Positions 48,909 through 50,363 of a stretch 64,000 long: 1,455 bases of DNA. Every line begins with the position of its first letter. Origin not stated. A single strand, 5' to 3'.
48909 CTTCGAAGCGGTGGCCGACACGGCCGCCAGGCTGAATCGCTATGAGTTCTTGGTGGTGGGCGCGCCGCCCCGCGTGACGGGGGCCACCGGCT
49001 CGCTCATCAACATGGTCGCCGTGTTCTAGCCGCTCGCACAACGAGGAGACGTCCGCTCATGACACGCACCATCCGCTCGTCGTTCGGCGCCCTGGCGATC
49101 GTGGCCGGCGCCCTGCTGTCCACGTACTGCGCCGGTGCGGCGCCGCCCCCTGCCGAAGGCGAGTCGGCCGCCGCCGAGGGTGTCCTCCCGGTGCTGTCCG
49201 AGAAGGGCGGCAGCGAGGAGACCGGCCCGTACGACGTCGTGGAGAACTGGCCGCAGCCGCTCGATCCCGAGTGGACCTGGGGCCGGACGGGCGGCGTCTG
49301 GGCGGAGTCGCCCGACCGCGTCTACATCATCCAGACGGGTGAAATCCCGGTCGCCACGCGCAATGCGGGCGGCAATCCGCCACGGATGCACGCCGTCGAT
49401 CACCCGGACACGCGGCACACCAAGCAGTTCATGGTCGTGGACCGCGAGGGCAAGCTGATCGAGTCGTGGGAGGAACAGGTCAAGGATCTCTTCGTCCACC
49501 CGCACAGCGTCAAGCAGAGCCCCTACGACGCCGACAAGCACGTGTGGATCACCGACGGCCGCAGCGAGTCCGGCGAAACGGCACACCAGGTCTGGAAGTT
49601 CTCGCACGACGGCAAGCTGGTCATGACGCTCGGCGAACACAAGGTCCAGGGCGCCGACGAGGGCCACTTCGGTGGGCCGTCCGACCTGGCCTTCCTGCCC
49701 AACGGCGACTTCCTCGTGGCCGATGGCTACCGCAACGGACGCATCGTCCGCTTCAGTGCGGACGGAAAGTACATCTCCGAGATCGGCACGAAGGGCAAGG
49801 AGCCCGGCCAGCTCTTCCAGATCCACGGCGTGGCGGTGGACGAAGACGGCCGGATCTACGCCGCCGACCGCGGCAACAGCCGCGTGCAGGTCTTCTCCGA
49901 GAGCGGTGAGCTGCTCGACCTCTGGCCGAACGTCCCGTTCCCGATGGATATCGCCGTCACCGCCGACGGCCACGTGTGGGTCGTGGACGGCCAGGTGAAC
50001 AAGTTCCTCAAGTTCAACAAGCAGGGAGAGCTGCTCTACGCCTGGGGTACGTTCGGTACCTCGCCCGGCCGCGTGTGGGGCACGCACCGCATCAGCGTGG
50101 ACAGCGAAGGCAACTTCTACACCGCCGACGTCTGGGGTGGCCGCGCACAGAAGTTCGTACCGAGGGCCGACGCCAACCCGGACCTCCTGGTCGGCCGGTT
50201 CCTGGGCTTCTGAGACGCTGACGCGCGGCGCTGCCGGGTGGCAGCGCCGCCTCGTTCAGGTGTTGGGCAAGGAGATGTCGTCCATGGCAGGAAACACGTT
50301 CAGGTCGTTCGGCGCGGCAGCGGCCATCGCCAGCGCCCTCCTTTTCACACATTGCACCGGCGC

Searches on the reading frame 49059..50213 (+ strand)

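Call 7: search_protein_families(library=pfam, proteins=[window:49059-50213:+], max_evalue=0.001)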
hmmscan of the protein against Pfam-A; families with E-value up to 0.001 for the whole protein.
window:49059-50213:+ (384 aa): 7 families
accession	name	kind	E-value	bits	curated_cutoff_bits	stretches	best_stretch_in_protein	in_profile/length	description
PF01436.27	NHL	-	4.1e-24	83.8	20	2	255-279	4-28/28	NHL repeat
PF17170.10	DUF5128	-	4.9e-08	33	22.9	1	206-280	45-118/321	6-bladed beta-propeller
PF08450.18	SGL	-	1.5e-07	31.7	26.3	1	157-289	94-220/246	SMP-30/Gluconolactonase/LRE-like region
PF22701.2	Mala_s_1-like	-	2e-07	31.4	27.5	1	211-322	46-159/195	Mal s 1 allergenic protein-like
PF13449.12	Phytase-like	-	0.00064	20.1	27.6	0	162-244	19-106/284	Esterase-like activity of phytase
PF06739.17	SBBP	-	0.00066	20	20.5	0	248-268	8-28/38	Beta-propeller repeat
PF20067.5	SSL_N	-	0.0009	19.5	18.9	0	258-270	26-38/46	Strictosidine synthase-like, N-terminal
